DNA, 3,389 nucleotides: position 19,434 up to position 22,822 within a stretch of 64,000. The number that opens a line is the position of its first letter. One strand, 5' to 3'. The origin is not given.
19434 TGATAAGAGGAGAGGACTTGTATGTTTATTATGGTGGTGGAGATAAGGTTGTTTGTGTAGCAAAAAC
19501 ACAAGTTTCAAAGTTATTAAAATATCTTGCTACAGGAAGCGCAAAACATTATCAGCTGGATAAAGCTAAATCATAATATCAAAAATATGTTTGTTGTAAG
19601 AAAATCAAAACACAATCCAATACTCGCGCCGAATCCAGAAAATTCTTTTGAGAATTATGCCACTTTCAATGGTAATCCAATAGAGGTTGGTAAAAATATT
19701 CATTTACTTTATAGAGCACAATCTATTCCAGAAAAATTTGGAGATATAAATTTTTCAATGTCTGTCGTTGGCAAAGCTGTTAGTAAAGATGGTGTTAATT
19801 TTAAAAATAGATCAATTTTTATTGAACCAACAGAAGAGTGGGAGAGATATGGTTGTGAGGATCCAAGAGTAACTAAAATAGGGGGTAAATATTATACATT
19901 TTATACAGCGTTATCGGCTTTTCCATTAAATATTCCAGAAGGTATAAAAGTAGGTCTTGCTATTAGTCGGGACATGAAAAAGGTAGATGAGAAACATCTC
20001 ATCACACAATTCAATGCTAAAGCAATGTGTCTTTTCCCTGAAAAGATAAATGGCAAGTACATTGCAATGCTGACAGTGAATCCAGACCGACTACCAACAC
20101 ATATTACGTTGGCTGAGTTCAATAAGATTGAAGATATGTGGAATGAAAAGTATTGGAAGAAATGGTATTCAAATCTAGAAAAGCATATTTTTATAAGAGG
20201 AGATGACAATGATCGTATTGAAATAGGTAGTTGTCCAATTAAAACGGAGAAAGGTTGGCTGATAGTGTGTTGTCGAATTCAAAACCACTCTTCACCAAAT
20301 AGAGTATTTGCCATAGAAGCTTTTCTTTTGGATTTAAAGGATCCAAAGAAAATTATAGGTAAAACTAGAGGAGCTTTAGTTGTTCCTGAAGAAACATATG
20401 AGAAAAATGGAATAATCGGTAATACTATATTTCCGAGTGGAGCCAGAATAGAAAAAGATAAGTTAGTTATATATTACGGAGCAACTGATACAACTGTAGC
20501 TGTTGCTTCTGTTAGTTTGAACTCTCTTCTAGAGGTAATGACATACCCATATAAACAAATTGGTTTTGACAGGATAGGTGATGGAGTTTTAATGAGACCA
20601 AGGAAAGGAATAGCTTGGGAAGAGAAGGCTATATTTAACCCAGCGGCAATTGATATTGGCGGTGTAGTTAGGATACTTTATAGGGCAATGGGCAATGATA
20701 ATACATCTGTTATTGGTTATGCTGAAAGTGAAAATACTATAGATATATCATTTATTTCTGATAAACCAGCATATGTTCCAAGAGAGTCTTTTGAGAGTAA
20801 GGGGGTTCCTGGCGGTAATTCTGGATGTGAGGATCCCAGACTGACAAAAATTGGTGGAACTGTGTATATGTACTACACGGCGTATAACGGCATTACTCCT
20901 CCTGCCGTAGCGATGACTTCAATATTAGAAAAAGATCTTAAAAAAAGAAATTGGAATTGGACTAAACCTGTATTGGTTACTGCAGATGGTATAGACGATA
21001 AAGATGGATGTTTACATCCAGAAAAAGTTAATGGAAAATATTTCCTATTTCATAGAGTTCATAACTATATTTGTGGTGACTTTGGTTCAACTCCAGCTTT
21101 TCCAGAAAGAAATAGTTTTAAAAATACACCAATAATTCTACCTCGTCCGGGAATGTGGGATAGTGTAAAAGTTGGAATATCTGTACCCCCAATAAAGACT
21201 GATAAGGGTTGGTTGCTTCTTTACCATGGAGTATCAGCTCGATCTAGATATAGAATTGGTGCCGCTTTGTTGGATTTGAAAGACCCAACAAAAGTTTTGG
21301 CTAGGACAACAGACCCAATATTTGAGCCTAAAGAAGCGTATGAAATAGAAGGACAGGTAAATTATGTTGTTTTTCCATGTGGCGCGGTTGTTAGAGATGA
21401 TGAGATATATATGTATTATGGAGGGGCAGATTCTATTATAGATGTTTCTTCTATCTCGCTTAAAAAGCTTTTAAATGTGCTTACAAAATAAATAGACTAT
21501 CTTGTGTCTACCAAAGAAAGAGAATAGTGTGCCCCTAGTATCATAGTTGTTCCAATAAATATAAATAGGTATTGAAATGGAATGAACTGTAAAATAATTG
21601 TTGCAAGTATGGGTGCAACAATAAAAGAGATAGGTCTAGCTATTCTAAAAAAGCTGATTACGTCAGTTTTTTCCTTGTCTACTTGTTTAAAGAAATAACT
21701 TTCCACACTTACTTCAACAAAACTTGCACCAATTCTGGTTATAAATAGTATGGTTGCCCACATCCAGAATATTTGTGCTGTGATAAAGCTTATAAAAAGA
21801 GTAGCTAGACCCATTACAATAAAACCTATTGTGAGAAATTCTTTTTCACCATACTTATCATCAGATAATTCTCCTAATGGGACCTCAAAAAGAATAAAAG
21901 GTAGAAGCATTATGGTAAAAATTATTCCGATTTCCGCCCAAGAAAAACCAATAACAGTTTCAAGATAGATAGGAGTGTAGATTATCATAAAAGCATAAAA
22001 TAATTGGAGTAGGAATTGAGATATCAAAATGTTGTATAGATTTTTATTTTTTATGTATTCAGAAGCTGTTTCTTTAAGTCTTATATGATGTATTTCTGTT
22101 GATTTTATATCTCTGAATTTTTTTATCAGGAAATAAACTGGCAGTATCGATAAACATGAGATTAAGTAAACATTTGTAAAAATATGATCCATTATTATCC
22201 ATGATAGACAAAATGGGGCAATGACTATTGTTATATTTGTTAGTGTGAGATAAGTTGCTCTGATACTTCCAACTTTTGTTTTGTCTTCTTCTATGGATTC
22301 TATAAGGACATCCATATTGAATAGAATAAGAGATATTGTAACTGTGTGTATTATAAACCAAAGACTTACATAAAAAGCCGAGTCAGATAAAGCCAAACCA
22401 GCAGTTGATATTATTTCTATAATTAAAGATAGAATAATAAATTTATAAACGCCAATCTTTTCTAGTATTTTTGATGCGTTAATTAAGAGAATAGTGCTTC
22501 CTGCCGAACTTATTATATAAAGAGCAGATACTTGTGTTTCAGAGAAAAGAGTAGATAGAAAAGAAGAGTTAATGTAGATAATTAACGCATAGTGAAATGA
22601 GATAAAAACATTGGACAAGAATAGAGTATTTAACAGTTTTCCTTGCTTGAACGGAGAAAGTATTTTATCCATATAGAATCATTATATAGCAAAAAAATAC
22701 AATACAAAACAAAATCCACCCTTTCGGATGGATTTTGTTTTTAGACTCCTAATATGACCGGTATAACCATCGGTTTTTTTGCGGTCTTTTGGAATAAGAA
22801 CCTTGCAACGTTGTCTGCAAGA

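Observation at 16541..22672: Mannoside-phosphorolysis cluster with two tandem-domain GH130 proteins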

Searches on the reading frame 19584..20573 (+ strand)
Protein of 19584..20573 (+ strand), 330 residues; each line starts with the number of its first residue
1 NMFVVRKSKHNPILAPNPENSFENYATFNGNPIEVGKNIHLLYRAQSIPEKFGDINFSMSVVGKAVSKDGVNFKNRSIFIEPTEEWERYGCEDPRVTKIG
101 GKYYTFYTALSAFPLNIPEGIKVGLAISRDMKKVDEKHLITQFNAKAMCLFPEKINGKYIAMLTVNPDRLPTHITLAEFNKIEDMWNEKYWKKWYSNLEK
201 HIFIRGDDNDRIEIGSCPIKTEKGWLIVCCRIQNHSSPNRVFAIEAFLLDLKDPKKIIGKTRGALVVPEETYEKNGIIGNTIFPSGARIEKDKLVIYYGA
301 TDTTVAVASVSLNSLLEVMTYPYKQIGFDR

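Call 5: search_protein_families(library=pfam, proteins=[window:19584-20573:+], max_evalue=10)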
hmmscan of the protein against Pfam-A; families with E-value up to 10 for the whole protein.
window:19584-20573:+ (330 aa): 2 families
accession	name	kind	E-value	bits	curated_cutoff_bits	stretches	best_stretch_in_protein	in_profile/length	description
PF04041.19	Glyco_hydro_130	-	1.2e-39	136.5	26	1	18-319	32-318/320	beta-1,4-mannooligosaccharide phosphorylase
PF00251.26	Glyco_hydro_32N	-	0.0023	18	22.1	1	63-111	41-89/307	Glycosyl hydrolases family 32 N-terminal domain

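Call 26: search_solved_structures(query=window:19587-20573:+, max_evalue=0.01, show_alignments=5)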
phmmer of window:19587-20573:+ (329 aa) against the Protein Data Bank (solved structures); distinct sequences matched with E-value up to 0.01: 19.
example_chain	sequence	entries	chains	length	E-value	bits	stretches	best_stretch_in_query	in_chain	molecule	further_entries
9fj8_A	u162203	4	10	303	2.6e-42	148.2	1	6-312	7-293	1,2-beta-oligomannan phosphorylase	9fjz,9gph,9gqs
7fip_A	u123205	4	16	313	1.6e-37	132.4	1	2-310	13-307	Beta-1,2-mannobiose phosphorylase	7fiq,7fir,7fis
5b0p_A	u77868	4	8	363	4.5e-32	114.6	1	56-317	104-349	Lin0857 protein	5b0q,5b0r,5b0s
9erh_A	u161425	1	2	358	1.5e-26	96.4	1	57-319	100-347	Uhgb_MS mannoside synthase from an unknown human gut bacterium in complex with 1,2-beta-ma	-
9erg_A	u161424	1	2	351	1.6e-26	96.3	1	57-319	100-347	Uhgb_MS mannoside synthase from an unknown human gut bacterium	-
9eqq_A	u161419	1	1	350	1.6e-26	96.3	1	57-318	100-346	Uhgb_MS mannoside synthase from an unknown human gut bacterium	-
1vkd_A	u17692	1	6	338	1.8e-25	92.8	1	66-315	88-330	conserved hypothetical protein TM1225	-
5ayd_A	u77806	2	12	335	1.6e-16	63.4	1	64-316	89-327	Beta-1,4-mannooligosaccharide phosphorylase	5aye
4udk_E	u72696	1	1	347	6.9e-16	61.3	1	58-313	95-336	UHGB_MP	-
4udg_A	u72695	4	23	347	7e-16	61.3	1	58-313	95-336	UHGB_MP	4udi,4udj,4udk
5ay9_A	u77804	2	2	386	4e-15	58.9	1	67-316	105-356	4-O-beta-D-mannosyl-D-glucose phosphorylase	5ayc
4onz_A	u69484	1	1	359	1.8e-13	53.4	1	21-308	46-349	putative glycoside hydrolase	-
3r67_A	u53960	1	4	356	7.2e-12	48.1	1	207-307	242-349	putative Glycosidase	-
5a7v_B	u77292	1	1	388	7.1e-11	44.9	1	21-307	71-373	PUTATIVE GLYCOSIDASE PH117-RELATED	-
5a7v_A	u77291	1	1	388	7.1e-11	44.9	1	21-307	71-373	PUTATIVE GLYCOSIDASE PH117-RELATED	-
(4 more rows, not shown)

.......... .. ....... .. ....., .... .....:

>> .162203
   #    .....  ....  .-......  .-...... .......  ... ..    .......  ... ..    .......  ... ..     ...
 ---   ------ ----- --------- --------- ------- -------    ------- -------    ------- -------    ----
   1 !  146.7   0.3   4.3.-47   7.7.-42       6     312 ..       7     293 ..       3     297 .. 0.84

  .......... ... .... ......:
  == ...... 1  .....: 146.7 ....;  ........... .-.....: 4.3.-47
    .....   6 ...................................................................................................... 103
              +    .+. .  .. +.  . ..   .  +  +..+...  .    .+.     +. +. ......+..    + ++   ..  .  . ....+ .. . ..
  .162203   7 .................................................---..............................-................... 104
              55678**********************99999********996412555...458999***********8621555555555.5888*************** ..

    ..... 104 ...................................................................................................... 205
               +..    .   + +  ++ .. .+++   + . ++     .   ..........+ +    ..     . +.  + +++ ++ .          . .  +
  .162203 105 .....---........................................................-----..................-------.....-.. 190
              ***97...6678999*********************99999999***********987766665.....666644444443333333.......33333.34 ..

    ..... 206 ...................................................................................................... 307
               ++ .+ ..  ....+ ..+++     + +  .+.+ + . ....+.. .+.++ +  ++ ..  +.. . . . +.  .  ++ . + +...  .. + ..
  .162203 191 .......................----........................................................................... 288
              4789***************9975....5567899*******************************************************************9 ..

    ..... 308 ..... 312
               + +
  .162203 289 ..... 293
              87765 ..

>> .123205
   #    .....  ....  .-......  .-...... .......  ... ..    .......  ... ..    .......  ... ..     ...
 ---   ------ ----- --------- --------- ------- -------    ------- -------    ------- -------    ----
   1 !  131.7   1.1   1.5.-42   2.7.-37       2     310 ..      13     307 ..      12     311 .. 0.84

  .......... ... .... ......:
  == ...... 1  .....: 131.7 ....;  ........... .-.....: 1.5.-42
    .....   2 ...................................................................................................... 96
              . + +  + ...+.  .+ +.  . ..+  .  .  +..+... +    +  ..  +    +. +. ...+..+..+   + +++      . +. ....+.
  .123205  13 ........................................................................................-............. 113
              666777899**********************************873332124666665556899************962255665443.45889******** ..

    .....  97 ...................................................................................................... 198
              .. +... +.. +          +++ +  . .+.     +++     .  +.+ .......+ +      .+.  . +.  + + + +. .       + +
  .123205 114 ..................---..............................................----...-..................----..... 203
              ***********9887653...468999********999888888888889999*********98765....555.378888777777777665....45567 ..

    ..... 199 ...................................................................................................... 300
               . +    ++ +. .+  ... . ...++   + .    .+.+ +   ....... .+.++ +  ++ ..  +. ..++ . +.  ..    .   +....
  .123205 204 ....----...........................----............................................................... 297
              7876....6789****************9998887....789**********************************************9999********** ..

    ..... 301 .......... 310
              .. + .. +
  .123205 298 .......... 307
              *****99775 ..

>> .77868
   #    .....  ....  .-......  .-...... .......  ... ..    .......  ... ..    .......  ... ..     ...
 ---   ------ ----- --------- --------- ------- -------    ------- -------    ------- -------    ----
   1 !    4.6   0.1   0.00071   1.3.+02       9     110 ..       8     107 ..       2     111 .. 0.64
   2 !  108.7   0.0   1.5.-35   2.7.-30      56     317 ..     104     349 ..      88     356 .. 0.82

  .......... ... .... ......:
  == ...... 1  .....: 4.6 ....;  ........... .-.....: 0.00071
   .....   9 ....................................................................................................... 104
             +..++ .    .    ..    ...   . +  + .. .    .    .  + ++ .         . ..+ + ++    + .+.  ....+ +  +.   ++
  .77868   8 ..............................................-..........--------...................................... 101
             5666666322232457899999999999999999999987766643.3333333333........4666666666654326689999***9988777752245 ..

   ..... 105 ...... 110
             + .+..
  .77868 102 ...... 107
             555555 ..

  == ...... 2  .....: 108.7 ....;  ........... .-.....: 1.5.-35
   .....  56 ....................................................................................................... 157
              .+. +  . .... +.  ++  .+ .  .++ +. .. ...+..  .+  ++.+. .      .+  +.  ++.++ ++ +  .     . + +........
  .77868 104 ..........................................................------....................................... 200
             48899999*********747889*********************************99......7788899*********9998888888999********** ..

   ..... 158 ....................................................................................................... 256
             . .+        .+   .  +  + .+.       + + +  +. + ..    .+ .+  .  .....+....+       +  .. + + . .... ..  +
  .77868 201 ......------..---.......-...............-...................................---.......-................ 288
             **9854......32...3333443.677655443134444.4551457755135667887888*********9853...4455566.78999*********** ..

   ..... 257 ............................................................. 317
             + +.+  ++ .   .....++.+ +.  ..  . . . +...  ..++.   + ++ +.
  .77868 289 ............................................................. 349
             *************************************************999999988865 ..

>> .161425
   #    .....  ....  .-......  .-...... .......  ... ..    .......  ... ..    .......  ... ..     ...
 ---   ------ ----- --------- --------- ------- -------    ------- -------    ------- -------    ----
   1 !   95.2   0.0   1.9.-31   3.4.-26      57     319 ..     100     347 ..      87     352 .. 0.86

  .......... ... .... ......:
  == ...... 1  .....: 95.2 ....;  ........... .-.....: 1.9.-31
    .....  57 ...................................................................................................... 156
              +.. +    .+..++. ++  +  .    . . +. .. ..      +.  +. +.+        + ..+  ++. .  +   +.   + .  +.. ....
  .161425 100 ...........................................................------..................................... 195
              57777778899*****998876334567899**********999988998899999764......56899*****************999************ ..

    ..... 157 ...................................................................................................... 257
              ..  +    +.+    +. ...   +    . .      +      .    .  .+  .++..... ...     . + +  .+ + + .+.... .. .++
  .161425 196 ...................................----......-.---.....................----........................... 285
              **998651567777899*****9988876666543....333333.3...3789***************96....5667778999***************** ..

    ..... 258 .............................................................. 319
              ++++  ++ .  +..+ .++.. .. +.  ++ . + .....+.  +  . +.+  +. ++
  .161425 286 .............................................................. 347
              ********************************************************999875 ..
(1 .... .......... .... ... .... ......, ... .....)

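Call 79: search_protein_families(library=ncbifam, proteins=[window:19587-20555:+], max_evalue=0.01)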
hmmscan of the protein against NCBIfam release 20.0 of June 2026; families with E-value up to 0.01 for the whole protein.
window:19587-20555:+ (323 aa): 3 families
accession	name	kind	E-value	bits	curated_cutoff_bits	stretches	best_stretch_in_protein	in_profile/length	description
NF052550.1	BManbPhaseBMBP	equivalog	2.2e-54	184.9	450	1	1-312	1-292/296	beta-1,2-mannobiose phosphorylase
NF050092.1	BtaManbiosPhlase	equivalog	4.7e-50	170.5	550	1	56-318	104-350/351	BtaManbiosPhlase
NF058598.1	BetMansidBT3780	equivalog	2.9e-20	72.7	550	2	207-308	253-361/366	beta-1,2-mannosidase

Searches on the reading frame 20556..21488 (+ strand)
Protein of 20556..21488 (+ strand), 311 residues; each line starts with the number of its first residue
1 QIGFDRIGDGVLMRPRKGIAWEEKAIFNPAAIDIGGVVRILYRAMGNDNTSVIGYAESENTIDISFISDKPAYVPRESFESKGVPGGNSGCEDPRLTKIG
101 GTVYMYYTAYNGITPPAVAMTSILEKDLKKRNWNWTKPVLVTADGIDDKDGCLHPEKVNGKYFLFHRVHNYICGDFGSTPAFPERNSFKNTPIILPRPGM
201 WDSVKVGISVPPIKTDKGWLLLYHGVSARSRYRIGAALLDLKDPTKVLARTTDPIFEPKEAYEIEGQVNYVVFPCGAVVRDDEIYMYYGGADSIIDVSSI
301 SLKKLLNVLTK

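Call 5: search_protein_families(library=pfam, proteins=[window:20574-21488:+], max_evalue=10)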
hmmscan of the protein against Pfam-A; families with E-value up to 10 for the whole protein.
window:20574-21488:+ (305 aa): 1 family
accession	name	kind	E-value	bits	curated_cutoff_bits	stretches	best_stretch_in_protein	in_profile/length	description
PF04041.19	Glyco_hydro_130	-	1.6e-55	188.7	26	1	17-304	32-319/320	beta-1,4-mannooligosaccharide phosphorylase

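Call 79: search_protein_families(library=ncbifam, proteins=[window:20556-21488:+], max_evalue=0.01)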
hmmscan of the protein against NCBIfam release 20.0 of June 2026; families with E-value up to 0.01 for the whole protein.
window:20556-21488:+ (311 aa): 3 families
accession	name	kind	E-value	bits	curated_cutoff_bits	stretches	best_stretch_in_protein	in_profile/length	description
NF052550.1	BManbPhaseBMBP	equivalog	5.2e-71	239.4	450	1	4-305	4-294/296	beta-1,2-mannobiose phosphorylase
NF050092.1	BtaManbiosPhlase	equivalog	3.8e-52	177.3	550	1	54-309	110-350/351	BtaManbiosPhlase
NF058598.1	BetMansidBT3780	equivalog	2.1e-35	122.5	550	1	17-298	53-360/366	beta-1,2-mannosidase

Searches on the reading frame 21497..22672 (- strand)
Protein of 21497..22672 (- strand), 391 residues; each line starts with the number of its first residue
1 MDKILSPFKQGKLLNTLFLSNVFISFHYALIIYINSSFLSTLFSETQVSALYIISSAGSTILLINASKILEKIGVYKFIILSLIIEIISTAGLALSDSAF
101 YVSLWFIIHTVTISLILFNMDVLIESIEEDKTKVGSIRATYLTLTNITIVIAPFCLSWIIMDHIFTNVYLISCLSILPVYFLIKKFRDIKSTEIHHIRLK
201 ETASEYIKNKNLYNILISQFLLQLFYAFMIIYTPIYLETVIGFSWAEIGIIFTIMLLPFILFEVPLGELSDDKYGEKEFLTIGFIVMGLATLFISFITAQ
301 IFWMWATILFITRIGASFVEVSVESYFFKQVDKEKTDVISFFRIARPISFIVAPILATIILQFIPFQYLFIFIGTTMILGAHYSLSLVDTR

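Call 3: search_protein_families(library=pfam, proteins=[window:21497-22672:-], max_evalue=0.01)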
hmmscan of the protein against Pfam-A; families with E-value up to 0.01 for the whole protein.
window:21497-22672:- (391 aa): 2 families
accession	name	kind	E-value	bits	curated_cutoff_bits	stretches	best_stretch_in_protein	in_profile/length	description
PF07690.21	MFS_1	-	3.1e-29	102.4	33.4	2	216-381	2-165/347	Major Facilitator Superfamily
PF12832.13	MFS_1_like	-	0.00015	21.4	25.2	1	232-377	21-165/373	MFS_1 like family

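Call 4: search_protein_families(library=ncbifam, proteins=[window:21497-22672:-], max_evalue=0.01)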
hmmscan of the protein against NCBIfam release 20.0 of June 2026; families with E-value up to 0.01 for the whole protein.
window:21497-22672:- (391 aa): 4 families
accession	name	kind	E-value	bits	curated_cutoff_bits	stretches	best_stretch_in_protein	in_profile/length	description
TIGR00880.1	2_A_01_02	superfamily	2.4e-10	40.7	131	2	265-379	16-129/141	multidrug resistance protein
TIGR00893.1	2A0114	subfamily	1.6e-05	24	395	2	242-380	25-161/399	D-galactonate transporter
TIGR00710.1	efflux_Bcr_CflA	subfamily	9.6e-05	22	200.9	2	266-380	60-172/385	Bcr/CflA family efflux MFS transporter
NF007077.0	PRK09528.1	subfamily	0.0038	15.8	429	1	204-319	5-118/421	galactoside permease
